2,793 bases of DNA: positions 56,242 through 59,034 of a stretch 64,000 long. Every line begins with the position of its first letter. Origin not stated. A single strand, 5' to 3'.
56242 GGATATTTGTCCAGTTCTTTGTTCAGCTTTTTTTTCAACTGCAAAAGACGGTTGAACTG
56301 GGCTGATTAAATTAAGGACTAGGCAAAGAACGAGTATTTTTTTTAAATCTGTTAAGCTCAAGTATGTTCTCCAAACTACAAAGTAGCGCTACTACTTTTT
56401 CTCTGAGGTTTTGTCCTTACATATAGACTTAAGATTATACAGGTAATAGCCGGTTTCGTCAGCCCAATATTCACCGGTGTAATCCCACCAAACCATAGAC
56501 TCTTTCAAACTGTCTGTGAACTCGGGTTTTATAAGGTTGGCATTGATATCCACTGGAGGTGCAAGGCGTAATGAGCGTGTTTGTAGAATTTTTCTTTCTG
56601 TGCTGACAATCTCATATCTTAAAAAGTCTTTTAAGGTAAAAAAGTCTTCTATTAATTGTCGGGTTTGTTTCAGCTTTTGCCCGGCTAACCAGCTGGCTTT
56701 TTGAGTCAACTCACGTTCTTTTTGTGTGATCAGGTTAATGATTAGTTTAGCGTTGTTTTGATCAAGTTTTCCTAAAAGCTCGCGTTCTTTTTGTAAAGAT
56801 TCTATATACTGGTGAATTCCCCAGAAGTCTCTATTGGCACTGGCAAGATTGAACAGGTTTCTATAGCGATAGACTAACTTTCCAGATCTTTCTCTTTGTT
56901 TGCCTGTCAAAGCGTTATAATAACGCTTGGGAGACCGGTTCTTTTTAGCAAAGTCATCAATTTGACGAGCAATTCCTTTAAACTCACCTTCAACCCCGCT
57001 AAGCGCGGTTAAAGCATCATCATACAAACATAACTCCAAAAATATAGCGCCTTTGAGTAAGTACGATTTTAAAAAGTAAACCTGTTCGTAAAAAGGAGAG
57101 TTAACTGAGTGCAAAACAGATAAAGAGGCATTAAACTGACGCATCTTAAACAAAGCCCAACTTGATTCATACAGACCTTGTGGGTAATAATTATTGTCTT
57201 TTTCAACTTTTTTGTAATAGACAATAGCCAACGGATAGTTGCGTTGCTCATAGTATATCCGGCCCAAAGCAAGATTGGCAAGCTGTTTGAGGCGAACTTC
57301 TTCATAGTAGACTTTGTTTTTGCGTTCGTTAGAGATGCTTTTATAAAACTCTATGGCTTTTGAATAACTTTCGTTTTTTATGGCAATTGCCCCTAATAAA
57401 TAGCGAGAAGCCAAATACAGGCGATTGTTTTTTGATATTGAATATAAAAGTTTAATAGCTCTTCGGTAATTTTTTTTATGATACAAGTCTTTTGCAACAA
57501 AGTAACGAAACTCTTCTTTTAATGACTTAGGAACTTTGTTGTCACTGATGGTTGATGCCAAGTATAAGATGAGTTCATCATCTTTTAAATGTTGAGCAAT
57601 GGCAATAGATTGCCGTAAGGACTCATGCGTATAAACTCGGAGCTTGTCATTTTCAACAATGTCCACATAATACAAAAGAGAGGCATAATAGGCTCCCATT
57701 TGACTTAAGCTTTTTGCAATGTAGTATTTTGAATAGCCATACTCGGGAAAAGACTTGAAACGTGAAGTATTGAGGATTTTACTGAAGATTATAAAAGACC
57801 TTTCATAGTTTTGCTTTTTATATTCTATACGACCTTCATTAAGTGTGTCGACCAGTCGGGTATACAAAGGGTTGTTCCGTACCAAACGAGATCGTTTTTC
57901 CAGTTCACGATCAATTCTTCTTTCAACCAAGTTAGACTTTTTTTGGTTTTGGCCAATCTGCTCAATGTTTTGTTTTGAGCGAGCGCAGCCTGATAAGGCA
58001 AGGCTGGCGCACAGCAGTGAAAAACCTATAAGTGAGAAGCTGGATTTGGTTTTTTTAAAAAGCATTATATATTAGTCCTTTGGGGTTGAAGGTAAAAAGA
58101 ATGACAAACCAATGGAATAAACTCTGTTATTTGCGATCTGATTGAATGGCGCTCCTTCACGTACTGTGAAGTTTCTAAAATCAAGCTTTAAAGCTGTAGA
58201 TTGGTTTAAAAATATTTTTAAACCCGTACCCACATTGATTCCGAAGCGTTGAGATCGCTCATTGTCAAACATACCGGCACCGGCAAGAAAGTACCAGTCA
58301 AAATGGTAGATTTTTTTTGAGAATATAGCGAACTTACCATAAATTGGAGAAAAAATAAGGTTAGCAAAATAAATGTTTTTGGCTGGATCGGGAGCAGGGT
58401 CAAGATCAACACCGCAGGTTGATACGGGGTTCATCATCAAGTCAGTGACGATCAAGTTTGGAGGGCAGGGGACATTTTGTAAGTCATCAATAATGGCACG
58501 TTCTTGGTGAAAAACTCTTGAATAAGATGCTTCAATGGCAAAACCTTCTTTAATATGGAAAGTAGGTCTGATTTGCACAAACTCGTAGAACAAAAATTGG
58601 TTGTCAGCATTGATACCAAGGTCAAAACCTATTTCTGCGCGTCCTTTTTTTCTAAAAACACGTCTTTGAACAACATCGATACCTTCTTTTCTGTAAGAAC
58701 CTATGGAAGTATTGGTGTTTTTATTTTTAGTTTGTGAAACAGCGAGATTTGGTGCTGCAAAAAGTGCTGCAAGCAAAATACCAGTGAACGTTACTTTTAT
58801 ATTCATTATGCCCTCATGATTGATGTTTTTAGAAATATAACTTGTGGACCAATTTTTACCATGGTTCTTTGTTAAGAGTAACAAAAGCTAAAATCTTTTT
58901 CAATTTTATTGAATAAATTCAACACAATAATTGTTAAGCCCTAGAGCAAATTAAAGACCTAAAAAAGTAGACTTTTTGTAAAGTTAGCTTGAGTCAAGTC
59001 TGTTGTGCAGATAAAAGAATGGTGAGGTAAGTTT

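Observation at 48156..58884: Glt/Agl-like gliding-motility envelope complex locus with tight translational coupling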

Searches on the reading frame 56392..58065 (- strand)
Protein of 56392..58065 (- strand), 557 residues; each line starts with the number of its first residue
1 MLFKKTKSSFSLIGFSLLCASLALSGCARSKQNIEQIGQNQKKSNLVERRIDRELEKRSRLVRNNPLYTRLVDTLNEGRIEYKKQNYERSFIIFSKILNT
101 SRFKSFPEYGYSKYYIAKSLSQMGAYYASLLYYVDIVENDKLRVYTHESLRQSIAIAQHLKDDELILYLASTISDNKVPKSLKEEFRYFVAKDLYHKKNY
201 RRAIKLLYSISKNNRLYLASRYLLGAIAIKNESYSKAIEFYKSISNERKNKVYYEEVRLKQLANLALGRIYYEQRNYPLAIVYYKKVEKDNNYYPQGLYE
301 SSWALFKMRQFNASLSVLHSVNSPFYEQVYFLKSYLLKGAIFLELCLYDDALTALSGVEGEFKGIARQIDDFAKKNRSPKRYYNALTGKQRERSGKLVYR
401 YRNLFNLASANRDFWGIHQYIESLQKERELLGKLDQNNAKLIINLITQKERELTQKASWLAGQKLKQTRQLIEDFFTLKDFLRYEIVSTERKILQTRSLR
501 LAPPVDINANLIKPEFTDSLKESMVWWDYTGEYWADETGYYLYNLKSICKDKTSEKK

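Call 4: search_protein_families(library=pfam, proteins=[window:56392-58065:-], max_evalue=0.1)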
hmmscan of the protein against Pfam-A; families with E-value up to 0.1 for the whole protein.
window:56392-58065:- (557 aa): 8 families
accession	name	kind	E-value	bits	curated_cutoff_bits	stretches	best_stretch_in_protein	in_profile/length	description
PF13432.12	TPR_16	-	2e-06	28.6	32.7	0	192-243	5-56/65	Tetratricopeptide repeat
PF12895.13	ANAPC3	-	4.6e-06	27.3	27.2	1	184-242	23-80/82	Anaphase-promoting complex, cyclosome, subunit 3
PF14559.12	TPR_19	-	8.9e-06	26.4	25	1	197-250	4-57/68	Tetratricopeptide repeat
PF07719.23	TPR_2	-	5.3e-05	23.5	27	1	265-287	5-27/34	Tetratricopeptide repeat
PF13424.12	TPR_12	-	0.002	18.7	30.1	0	266-286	50-70/77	Tetratricopeptide repeat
PF00515.34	TPR_1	-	0.0089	16.3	27.8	1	267-287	7-27/34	Tetratricopeptide repeat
PF17004.11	SRP_TPR_like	-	0.017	15.6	35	1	280-357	23-92/109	Putative TPR-like repeat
PF13176.12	TPR_7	-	0.087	13.4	27.9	0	265-286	3-24/36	Tetratricopeptide repeat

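Call 5: search_protein_families(library=ncbifam, proteins=[window:56392-58065:-], max_evalue=0.1)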
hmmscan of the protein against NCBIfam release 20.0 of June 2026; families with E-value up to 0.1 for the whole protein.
window:56392-58065:- (557 aa): 5 families
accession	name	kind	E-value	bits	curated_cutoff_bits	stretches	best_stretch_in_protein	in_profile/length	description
NF033756.1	gliding_GltC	equivalog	1.6e-52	179.1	450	1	76-552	122-622/622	adventurous gliding motility protein GltC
NF040959.1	MamA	equivalog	4.2e-05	23.1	200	1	153-250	44-137/204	magnetosome protein MamA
NF008757.0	PRK11788.1-5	equivalog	0.0017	17.6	363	0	147-249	141-245/388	lipopolysaccharide assembly protein LapB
TIGR02917.1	PEP_TPR_lipo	equivalog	0.0063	14.4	312.2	1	190-244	267-321/899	XrtA/PEP-CTERM system TPR-repeat protein PrsT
TIGR02795.1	tol_pal_ybgF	equivalog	0.014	16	90.1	0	187-249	5-70/119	tol-pal system protein YbgF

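Call 10: find_encoding_contigs(protein=window:56392-58065:-, flank=10000, max_places=6)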
Protein window:56392-58065:- (557 aa): no gene with exactly this product is on record in the collection.

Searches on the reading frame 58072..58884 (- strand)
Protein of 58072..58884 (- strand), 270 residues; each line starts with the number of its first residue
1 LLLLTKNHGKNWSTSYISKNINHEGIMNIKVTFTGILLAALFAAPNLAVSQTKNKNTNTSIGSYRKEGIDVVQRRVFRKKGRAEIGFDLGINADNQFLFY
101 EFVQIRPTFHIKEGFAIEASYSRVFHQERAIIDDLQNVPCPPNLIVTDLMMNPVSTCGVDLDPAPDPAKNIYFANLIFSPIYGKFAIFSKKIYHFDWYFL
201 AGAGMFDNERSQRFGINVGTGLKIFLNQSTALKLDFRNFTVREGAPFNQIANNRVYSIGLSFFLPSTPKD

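Call 4: search_protein_families(library=pfam, proteins=[window:58072-58884:-], max_evalue=0.1)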
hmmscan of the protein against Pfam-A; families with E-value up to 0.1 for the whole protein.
window:58072-58884:- (270 aa): 1 family
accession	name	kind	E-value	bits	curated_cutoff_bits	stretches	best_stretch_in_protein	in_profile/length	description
PF13505.12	OMP_b-brl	-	0.085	13.5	28.7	0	195-261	101-172/175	Outer membrane protein beta-barrel domain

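Call 5: search_protein_families(library=ncbifam, proteins=[window:58072-58884:-], max_evalue=0.1)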
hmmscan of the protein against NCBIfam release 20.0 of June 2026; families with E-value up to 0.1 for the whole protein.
window:58072-58884:- (270 aa): 1 family
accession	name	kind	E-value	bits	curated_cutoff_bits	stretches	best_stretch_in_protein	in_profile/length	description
TIGR04565.1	OMP_myx_plus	subfamily_domain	1.6e-25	90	60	1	100-264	12-161/161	outer membrane beta-barrel domain-containing protein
